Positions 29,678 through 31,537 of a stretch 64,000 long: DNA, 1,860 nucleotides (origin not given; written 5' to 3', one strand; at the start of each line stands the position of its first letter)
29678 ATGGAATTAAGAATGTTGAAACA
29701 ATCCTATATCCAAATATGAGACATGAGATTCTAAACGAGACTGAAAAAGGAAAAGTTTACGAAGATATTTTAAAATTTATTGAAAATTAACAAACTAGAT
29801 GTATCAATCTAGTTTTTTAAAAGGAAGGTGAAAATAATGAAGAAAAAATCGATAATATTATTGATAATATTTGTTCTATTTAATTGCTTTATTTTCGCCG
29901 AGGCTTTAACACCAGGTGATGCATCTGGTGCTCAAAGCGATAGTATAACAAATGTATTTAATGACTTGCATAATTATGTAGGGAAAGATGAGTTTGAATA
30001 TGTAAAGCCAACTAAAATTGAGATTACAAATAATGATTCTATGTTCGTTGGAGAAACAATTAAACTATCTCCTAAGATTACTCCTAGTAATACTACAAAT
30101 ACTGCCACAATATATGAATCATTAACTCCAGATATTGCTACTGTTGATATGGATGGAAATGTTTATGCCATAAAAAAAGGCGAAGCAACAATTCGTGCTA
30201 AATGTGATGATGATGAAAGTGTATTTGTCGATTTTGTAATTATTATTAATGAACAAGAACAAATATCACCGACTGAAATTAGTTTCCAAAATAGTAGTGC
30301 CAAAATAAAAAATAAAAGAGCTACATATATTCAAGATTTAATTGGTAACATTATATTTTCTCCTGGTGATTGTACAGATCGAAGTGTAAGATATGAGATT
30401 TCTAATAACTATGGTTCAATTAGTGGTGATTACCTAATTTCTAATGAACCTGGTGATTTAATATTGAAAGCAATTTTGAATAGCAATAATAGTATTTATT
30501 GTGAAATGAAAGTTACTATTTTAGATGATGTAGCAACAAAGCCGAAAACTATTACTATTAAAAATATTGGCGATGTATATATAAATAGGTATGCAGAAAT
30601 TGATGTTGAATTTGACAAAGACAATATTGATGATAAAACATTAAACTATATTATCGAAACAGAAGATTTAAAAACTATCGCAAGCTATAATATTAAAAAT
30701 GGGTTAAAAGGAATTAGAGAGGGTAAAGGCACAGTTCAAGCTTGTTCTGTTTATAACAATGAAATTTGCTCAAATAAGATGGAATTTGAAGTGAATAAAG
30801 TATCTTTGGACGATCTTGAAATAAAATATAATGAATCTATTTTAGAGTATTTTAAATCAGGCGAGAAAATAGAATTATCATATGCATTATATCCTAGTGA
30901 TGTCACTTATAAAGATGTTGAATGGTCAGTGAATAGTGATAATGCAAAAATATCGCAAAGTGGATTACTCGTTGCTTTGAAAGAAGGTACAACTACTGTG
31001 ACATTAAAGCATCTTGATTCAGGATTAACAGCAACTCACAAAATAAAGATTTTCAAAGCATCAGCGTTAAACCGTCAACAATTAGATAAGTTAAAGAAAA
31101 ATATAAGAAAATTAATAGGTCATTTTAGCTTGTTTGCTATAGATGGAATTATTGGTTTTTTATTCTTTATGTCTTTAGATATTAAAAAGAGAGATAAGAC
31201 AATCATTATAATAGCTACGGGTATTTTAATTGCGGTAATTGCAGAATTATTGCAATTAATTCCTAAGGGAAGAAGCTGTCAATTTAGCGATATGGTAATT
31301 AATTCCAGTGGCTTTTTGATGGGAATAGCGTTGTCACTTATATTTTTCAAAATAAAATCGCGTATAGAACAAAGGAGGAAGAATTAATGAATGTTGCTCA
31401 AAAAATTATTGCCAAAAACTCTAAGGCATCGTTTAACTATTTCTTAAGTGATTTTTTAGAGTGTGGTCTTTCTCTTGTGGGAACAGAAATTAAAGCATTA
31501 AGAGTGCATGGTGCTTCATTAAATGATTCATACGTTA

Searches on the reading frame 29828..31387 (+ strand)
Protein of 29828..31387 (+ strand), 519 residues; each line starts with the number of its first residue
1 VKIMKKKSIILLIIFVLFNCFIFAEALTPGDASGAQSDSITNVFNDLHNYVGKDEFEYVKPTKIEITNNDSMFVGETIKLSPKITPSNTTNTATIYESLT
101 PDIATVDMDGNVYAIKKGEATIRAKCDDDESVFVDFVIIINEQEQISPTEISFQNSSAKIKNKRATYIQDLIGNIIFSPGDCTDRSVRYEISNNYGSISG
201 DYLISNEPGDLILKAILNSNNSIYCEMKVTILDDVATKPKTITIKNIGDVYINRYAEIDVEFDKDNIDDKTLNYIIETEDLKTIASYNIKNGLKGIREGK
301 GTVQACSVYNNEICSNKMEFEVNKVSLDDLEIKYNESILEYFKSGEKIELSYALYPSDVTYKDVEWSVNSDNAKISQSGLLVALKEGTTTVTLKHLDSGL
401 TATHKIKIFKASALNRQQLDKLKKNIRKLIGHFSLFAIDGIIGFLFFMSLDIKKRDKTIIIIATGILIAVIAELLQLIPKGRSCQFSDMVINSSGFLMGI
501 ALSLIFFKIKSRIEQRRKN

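Call 55: search_protein_families(library=pfam, proteins=[window:29828-31387:+], max_evalue=0.0001)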
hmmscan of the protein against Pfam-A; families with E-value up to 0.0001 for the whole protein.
window:29828-31387:+ (519 aa): 3 families
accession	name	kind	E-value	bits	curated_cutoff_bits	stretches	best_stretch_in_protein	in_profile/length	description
PF02368.24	Big_2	-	1.9e-20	73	22.8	2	63-124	4-66/79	Bacterial Ig-like domain (group 2)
PF04892.17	VanZ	-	3.3e-11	44.3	30.1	1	400-506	36-125/126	VanZ like family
PF22359.2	Big-like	-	3.2e-07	30.9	27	1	96-127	5-36/48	Bacterial Ig-like domain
